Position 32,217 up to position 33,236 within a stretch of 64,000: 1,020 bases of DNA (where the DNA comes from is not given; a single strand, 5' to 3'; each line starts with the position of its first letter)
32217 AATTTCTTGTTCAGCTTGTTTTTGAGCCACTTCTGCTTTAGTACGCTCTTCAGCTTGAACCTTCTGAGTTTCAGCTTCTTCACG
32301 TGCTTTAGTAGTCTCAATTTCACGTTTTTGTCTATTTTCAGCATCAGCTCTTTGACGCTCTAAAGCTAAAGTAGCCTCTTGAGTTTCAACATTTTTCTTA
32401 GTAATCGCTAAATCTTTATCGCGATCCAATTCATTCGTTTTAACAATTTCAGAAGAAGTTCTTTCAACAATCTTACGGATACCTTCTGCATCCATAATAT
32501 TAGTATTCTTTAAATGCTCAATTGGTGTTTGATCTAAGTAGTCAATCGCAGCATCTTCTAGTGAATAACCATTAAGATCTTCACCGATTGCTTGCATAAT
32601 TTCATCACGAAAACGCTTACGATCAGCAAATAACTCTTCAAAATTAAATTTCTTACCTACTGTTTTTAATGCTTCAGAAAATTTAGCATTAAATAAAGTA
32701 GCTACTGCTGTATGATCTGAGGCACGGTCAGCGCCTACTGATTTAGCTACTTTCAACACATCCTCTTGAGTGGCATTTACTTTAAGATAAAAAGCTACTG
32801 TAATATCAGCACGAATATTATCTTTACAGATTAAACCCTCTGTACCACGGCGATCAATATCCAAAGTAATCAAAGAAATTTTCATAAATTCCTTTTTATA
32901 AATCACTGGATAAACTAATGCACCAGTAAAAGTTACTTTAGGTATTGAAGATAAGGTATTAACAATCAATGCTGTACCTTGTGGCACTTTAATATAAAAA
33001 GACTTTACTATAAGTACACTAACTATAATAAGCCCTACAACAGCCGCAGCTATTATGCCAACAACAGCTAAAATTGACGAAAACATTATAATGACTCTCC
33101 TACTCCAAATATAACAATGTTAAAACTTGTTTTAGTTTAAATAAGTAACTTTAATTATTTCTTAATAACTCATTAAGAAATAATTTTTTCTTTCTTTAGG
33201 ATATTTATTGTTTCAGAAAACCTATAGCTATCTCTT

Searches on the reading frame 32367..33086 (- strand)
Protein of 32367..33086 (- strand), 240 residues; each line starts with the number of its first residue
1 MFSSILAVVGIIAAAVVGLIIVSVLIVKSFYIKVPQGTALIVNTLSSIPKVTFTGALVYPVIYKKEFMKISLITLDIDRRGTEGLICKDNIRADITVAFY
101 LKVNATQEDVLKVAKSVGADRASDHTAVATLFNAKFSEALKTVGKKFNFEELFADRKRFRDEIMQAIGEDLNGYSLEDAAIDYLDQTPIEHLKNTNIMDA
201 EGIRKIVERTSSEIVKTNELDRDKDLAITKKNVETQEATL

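Call 58: find_homologous_proteins(query=window:32367-33086:-, max_evalue=0.00001)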
Query window:32367-33086:- (240 aa): 834 proteins with E <= 0.00001 among 2047 candidates; the best 120 are listed.
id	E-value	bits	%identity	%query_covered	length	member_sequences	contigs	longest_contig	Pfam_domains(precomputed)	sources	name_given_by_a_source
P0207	3.2e-96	339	71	93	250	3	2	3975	PF01145.32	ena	-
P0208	7.0e-96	338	70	98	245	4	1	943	PF01145.32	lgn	-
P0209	1.0e-95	337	70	98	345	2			-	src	-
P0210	2.7e-94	333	68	100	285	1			-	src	-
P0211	3.0e-94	333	67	100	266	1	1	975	-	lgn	-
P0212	3.2e-93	329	68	100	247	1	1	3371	PF01145.32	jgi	jgi:uncharacterized membrane protein YqiK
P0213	3.3e-93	329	67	99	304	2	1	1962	-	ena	-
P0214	8.2e-93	328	67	100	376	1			-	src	-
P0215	1.6e-92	327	70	90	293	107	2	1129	-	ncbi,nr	ncbi:hypothetical protein NMF55_27980, partial [Pseudomonas aeruginosa]|nr:hypothetical protein [Pse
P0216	2.7e-92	326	70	90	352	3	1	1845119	-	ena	-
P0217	6.6e-92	325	68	96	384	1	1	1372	-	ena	-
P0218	1.3e-91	324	67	94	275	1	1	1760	-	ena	-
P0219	1.5e-91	324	66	98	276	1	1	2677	PF01145.32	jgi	jgi:uncharacterized membrane protein YqiK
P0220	3.2e-91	323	67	96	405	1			-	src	-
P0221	7.5e-91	321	69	93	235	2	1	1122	PF01145.32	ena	-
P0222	1.0e-90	321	65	98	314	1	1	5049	PF01145.32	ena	-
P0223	1.1e-90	321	68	95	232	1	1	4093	PF01145.32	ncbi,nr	ncbi:MAG: hypothetical protein GX826_12600, partial [Gammaproteobacteria bacterium]|nr:hypothetical 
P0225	1.2e-89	317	68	90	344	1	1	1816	PF01145.32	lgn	-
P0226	1.7e-89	317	69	90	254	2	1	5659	PF01145.32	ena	-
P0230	2.7e-89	316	69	90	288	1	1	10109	PF01145.32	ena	-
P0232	3.2e-89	316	64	100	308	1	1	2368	PF01145.32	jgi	-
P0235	1.2e-88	314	65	100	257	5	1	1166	PF01145.32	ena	-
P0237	1.4e-88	314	65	94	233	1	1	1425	PF01145.32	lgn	-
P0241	6.9e-88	312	70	85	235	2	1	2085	PF01145.32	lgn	-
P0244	1.5e-87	311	65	98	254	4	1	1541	PF01145.32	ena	-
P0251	1.6e-86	307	65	93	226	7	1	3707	PF01145.32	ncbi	ncbi:flotillin family protein, partial [Providencia sp. 1701011]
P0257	8.0e-86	305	63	99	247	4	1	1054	PF01145.32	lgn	-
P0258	1.8e-85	304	61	100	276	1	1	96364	PF01145.32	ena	-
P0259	1.0e-84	301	67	88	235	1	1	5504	PF01145.32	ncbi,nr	ncbi:MAG TPA: SPFH domain-containing protein, partial [Luteimonas sp.]|nr:SPFH domain-containing pro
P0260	1.8e-84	301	66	93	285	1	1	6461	PF01145.32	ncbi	-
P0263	2.7e-83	297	64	90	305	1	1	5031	PF01145.32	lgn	-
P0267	1.3e-82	295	67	87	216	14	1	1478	PF01145.32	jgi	jgi:uncharacterized membrane protein YqiK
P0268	3.0e-82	293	62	90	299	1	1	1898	PF01145.32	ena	-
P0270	6.2e-82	292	65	88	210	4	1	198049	PF01145.32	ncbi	-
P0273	1.6e-80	288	60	94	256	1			PF01145.32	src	-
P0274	3.3e-80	287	63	88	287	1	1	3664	PF01145.32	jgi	jgi:uncharacterized membrane protein YqiK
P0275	2.2e-79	284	59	100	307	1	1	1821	PF01145.32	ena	-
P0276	2.7e-79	284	68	80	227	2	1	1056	PF01145.32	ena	-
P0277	4.0e-79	283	58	100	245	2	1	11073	PF01145.32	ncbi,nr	ncbi:MAG: hypothetical protein JKY19_09050, partial [Alcanivoracaceae bacterium]|nr:hypothetical pro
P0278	6.2e-79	283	59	96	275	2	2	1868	PF01145.32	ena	-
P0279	6.7e-79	282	60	96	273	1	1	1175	PF01145.32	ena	-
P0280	8.6e-79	282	67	85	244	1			PF01145.32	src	-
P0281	1.6e-78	281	63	91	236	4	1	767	PF01145.32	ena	-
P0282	2.0e-78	281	58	99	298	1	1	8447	PF01145.32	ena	-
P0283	2.3e-78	281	57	98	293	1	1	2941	PF01145.32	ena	-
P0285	3.4e-78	280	57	100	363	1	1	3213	PF01145.32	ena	-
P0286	3.8e-78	280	60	88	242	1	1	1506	PF01145.32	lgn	-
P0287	4.3e-78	280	60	96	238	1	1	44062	PF01145.32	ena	-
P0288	6.4e-78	279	70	80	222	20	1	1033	PF01145.32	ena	-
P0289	1.3e-77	278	58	95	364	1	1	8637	PF01145.32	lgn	-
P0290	2.8e-77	277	69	78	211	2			PF01145.32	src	-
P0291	8.5e-77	276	62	89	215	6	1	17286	PF01145.32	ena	-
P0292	1.0e-76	275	60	88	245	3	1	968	PF01145.32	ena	-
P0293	1.2e-76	275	58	93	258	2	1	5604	PF01145.32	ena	-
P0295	2.2e-76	274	56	96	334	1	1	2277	PF01145.32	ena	-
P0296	2.2e-76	274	56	100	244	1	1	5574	PF01145.32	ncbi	-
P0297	2.3e-76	274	64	86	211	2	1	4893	PF01145.32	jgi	-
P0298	3.8e-76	273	57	99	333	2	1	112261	PF01145.32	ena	-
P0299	4.5e-76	273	57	98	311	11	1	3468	PF01145.32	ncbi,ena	-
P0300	5.2e-76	273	58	96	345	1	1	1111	PF01145.32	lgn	-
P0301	5.2e-76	273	60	87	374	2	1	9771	PF01145.32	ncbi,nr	ncbi:MAG: hypothetical protein KC619_01335, partial [Myxococcales bacterium]|nr:hypothetical protein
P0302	1.0e-75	272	56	96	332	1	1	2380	PF01145.32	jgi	jgi:uncharacterized membrane protein YqiK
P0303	1.1e-75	272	72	74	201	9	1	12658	PF01145.32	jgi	jgi:uncharacterized membrane protein YqiK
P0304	1.2e-75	272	55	100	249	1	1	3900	PF01145.32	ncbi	-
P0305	2.2e-75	271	58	87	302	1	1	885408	PF01145.32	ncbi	ncbi:MAG: SPFH domain-containing protein [Polyangiaceae bacterium]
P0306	2.9e-75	271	56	98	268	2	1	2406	PF01145.32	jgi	jgi:uncharacterized membrane protein YqiK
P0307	5.4e-75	270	58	95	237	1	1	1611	PF01145.32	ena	-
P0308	5.7e-75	270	56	98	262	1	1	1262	PF01145.32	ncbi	-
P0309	8.4e-75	269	55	97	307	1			PF01145.32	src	-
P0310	1.3e-74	268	66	80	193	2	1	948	PF01145.32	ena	-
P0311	1.6e-74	268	62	85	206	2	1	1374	PF01145.32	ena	-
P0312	2.0e-74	268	57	98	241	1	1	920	PF01145.32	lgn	-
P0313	2.1e-74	268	56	97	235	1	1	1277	PF01145.32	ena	-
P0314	3.7e-74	267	56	95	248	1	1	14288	PF01145.32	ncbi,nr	ncbi:MAG: hypothetical protein JXB05_04395, partial [Myxococcaceae bacterium]|nr:hypothetical protei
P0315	4.1e-74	267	57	92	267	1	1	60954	PF01145.32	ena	-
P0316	5.0e-74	267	54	100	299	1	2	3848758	PF01145.32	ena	-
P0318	6.3e-74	266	58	87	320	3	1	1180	PF01145.32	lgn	-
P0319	6.8e-74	266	58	88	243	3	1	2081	PF01145.32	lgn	-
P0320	8.2e-74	266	59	89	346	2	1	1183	PF01145.32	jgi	jgi:uncharacterized membrane protein YqiK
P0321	1.4e-73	265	57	95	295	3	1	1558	PF01145.32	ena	-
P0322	1.9e-73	265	63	80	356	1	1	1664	PF01145.32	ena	-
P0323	2.2e-73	264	58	90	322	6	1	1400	PF01145.32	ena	-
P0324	2.7e-73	264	55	99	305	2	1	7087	PF01145.32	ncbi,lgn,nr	ncbi:MAG TPA: SPFH domain-containing protein [Planctomycetota bacterium]|nr:SPFH domain-containing p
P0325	2.9e-73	264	56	98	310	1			PF01145.32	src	-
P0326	3.1e-73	264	55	98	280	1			PF01145.32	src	-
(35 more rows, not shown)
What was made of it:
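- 30915..33086 (-): Flotillin/YqiK-type SPFH protein, 723 aa, with an N-terminal TM helix, an SPFH domain and a long Glu/Ala-rich coiled coil. It is the BacD equivalent. Homologues of its N-terminal 240 aa carry PF01145 and are named flotillin family/YqiK (call 58).
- On bac / CesT-Tir-PspA-flotillin-AAA+ operon: Its homologues carry PF01145 and are named flotillin/YqiK (call 58).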

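Call 66: predict_structure(alignment_id=A3)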
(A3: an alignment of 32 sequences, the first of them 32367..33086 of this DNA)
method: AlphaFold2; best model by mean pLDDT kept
length: 240 residues; sequences in the alignment: 32
mean_pLDDT: 75.1   pTM: 0.55
mean pLDDT of the five models: 75.1, 73.0, 54.5, 54.0, 50.6
residues with pLDDT >= 90: 18; 70-90: 166; 50-70: 51; < 50: 5
segments of 3 or more residues with pLDDT < 50: 195-198
pLDDT, mean of each block of 10 residues (from residue 1): 86 95 84 80 78 74 74 75 62 72 77 79 82 83 78 78 83 74 57 50 60 72 78 73
secondary structure, 60 per line:
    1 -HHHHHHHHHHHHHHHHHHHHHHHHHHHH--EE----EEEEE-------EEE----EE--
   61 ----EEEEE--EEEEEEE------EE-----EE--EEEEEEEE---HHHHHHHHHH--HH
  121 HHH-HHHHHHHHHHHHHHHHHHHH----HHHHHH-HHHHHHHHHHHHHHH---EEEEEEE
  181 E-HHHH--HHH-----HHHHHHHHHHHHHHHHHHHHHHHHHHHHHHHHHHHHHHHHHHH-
elements in order: H2-29 E38-42 E50-52 E65-69 E72-78 E96-103 H107-116 H119-123 H125-144 H149-154 H156-170 E174-181 H183-186 H197-239

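Call 69: fold_search(model_id=the predicted structure, library=pdb)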
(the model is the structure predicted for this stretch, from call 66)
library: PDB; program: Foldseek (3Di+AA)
matches with E <= 10: 239; with E <= 0.001: 51
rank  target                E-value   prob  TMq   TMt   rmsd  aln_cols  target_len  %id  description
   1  9l3g_A                9.3e-09  1.00  0.54  0.33  13.0       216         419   15  Structure of the flotillin complex (released 2025-12-24)
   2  9o9z_A                3.5e-08  1.00  0.50  0.50  11.2       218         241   14  The human PHB1/2 complex (closed) (released 2025-10-22)
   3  8rrh_B                4.4e-08  1.00  0.54  0.46   6.2       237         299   16  The human prohibitin complex (released 2024-12-18)
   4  9o9z_a                4.4e-08  1.00  0.49  0.46  10.8       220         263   15  The human PHB1/2 complex (closed) (released 2025-10-22)
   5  8rrh_A                6.7e-08  1.00  0.53  0.48   6.2       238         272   14  The human prohibitin complex (released 2024-12-18)
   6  9bq2_B                9.4e-08  1.00  0.54  0.32  13.5       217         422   13  Structure of the flotillin complex in a native membrane environment (released 2024-07-24)
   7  9o9u_A                1.1e-07  1.00  0.46  0.39  12.5       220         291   15  The Erlin1/2 complex (released 2025-10-22)
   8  9vvj_A                1.3e-07  1.00  0.43  0.36  12.6       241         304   16  Cryo-EM structure of the erlin1/2 complex purified using DDM and GDN (released 2026-03-25)
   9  9vvg_A                1.5e-07  1.00  0.43  0.37  13.2       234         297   15  Cryo-EM structure of the erlin1/2 complex purified using GDN and CHS (released 2026-03-25)
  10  9z7u_B                1.9e-07  1.00  0.48  0.43  11.1       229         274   15  Human Stomatin - C8 Symmetry (released 2026-02-25)
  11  9bq2_A                2.1e-07  1.00  0.53  0.33  13.6       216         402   15  Structure of the flotillin complex in a native membrane environment (released 2024-07-24)
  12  7vhq_G                2.1e-07  1.00  0.53  0.44  12.1       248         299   17  Structural insights into the membrane microdomain organization by SPFH family proteins (released 2022-01-19)
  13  9vvg_a                2.4e-07  1.00  0.44  0.37  13.6       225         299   15  Cryo-EM structure of the erlin1/2 complex purified using GDN and CHS (released 2026-03-25)
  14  9z7u_C                3.0e-07  1.00  0.47  0.42  11.0       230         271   16  Human Stomatin - C8 Symmetry (released 2026-02-25)
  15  9l3g_a                4.2e-07  1.00  0.52  0.33  19.7       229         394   14  Structure of the flotillin complex (released 2025-12-24)
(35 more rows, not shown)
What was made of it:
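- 30915..33086 (-): The AF2 model has pLDDT 75, and its top PDB hits are flotillin, prohibitin, erlin, stomatin and HflK/C (calls 66, 69).
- On bac / CesT-Tir-PspA-flotillin-AAA+ operon: The fold search is led by flotillin, prohibitin and HflK/C, E 9e-9, on a model of pLDDT 75 (calls 66, 69).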
